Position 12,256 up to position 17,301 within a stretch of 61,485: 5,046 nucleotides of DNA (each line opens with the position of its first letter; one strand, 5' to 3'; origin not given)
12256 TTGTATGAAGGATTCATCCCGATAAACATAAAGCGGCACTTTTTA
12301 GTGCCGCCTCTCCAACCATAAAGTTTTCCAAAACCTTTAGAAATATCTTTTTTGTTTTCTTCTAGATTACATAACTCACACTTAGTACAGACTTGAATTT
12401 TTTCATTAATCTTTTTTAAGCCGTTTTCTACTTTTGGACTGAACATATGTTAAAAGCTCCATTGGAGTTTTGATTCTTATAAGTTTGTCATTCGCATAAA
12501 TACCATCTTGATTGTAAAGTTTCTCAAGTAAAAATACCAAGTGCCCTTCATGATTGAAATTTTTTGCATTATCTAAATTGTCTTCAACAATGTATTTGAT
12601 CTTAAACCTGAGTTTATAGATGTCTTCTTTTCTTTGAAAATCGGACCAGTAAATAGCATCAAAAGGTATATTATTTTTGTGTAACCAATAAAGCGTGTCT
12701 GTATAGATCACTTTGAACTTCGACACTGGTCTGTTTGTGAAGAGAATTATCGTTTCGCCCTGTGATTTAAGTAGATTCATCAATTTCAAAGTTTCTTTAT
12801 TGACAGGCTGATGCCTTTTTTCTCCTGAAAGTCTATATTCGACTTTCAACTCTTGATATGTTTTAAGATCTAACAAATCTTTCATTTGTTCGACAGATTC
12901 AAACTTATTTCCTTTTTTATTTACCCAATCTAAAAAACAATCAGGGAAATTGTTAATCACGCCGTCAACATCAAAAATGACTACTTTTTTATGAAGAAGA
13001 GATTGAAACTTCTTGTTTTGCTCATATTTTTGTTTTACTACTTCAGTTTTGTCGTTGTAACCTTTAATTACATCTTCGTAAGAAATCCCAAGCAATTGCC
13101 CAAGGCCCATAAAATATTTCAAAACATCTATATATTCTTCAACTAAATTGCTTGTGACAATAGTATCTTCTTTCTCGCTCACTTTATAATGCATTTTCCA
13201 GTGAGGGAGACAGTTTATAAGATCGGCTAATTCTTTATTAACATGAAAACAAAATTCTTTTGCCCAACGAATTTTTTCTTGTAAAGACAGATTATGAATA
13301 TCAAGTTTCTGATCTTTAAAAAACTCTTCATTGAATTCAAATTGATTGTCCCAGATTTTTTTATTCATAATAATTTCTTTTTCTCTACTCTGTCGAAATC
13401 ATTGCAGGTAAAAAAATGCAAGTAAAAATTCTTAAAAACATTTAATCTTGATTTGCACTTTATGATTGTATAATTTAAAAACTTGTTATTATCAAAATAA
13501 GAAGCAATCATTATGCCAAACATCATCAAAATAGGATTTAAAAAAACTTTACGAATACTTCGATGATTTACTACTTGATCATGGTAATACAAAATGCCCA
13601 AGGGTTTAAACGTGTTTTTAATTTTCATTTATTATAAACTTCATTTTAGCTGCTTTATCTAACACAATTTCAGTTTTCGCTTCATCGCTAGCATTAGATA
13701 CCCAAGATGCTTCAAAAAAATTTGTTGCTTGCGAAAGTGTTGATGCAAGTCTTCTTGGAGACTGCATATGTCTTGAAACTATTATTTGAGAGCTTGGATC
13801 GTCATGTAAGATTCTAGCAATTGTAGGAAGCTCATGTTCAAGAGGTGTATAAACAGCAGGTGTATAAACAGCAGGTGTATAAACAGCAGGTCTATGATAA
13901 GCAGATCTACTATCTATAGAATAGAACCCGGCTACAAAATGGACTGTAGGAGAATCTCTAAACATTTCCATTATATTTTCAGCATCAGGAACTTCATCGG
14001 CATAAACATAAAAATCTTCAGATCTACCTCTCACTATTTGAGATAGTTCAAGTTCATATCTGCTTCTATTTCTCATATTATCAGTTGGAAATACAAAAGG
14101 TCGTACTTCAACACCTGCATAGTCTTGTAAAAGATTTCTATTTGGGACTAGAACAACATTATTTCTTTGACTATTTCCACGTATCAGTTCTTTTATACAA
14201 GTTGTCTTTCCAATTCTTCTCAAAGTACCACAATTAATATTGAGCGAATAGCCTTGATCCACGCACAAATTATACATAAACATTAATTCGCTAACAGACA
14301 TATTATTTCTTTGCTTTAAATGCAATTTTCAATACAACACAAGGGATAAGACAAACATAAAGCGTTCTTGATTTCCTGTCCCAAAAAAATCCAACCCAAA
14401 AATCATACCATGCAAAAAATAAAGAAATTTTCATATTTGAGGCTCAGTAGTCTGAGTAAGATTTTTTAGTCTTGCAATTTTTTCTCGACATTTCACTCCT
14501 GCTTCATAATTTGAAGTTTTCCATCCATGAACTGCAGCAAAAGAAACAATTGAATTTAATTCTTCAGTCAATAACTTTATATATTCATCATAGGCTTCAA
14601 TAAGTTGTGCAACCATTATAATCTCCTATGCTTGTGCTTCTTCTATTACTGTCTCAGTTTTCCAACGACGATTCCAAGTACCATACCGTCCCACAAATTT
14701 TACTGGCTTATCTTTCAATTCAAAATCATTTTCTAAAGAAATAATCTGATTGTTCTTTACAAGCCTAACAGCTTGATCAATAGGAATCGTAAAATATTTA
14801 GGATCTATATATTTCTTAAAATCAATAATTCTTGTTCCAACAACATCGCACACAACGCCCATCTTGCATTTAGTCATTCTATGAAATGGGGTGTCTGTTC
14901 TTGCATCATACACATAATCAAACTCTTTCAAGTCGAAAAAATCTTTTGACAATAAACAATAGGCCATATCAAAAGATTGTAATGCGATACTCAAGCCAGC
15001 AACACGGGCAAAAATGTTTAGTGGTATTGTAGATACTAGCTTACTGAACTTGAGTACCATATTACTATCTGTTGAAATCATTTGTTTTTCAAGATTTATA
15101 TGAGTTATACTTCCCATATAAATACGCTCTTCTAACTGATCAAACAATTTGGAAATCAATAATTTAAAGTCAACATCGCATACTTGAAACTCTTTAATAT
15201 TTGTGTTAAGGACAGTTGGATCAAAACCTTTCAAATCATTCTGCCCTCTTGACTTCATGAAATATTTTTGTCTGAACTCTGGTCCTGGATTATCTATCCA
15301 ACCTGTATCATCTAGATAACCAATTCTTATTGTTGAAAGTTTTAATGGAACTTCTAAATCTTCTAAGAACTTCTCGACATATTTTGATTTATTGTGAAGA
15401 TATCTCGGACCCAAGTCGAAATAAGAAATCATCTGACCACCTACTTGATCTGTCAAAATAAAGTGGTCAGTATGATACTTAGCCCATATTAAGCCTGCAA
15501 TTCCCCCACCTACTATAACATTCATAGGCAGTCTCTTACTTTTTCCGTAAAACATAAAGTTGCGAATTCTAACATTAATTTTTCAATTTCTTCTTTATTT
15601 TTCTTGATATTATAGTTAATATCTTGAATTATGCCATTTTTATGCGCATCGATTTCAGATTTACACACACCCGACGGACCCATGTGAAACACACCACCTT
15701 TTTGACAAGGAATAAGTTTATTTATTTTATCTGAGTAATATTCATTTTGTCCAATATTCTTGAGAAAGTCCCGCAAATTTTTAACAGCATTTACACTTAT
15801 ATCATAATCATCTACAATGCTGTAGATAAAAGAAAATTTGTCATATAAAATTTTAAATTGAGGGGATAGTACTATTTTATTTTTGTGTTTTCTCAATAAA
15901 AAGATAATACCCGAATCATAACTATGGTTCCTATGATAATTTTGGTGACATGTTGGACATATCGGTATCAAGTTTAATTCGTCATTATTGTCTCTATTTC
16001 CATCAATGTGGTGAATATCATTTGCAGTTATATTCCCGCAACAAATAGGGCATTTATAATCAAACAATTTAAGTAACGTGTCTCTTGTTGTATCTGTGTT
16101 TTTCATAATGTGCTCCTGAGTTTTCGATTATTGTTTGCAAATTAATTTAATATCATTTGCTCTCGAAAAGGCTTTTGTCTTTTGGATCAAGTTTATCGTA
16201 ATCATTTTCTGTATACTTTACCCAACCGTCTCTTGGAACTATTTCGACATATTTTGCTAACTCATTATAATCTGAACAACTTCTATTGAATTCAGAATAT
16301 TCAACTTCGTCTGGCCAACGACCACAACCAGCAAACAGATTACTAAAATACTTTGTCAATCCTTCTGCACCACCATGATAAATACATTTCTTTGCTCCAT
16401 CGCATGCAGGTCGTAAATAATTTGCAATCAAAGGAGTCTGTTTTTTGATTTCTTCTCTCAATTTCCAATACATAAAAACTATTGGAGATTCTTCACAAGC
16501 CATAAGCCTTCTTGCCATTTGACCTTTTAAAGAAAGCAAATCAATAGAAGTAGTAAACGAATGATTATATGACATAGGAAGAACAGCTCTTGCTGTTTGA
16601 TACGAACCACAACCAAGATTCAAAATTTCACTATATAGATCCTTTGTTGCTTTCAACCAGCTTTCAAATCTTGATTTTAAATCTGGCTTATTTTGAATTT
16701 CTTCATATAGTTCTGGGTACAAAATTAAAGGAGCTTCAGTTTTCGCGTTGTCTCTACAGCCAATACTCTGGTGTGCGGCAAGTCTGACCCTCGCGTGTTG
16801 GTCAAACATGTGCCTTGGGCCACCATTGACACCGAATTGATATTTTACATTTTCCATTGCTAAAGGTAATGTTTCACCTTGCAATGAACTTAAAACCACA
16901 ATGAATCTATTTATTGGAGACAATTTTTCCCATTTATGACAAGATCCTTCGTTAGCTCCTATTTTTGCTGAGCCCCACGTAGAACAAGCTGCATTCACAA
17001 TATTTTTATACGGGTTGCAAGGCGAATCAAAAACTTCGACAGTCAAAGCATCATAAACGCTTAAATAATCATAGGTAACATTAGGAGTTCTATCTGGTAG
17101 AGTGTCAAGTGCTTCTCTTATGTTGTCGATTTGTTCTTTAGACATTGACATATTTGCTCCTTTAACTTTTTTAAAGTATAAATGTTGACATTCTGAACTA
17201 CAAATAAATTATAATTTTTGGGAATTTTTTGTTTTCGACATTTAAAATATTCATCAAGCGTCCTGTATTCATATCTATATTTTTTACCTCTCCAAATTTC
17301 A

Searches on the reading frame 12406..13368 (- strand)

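Call 76: search_protein_families(library=phrogs, proteins=[window:12406-13368:-], max_evalue=0.001)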
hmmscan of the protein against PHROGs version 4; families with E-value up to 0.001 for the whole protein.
window:12406-13368:- (320 aa): 5 families
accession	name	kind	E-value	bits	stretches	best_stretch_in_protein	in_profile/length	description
phrog_415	-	other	7.6e-15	56.2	1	118-282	12-165/218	polynucleotide kinase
phrog_1238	-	moron, auxiliary metabolic gene and host takeover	1.9e-10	41.6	1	117-253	12-106/155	phosphoheptose isomerase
phrog_420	-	unknown function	8.4e-10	39.6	1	125-312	11-205/267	unknown function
phrog_505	-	other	2.2e-05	25.1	0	189-249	191-243/295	polynucleotide kinase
phrog_173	-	DNA, RNA and nucleotide metabolism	0.00025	22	1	3-140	33-144/196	nucleoside triphosphate pyrophosphohydrolase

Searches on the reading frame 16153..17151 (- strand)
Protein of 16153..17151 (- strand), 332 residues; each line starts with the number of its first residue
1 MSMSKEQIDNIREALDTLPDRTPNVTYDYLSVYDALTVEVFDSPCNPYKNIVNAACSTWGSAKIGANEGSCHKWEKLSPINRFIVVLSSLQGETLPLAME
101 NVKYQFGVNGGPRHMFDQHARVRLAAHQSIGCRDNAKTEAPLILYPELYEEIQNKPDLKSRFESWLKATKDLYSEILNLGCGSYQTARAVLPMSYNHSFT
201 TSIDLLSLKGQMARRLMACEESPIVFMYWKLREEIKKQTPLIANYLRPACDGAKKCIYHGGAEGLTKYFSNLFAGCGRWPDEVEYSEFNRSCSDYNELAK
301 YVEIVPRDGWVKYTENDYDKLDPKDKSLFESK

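Call 75: search_protein_families(library=pfam, proteins=[window:16153-17151:-], max_evalue=0.001)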
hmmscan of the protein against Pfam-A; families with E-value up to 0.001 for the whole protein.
window:16153-17151:- (332 aa): 1 family
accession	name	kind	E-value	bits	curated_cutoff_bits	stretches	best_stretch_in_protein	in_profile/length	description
PF02511.20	Thy1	-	6.4e-12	46.1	24.8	1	46-240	8-190/191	Thymidylate synthase complementing protein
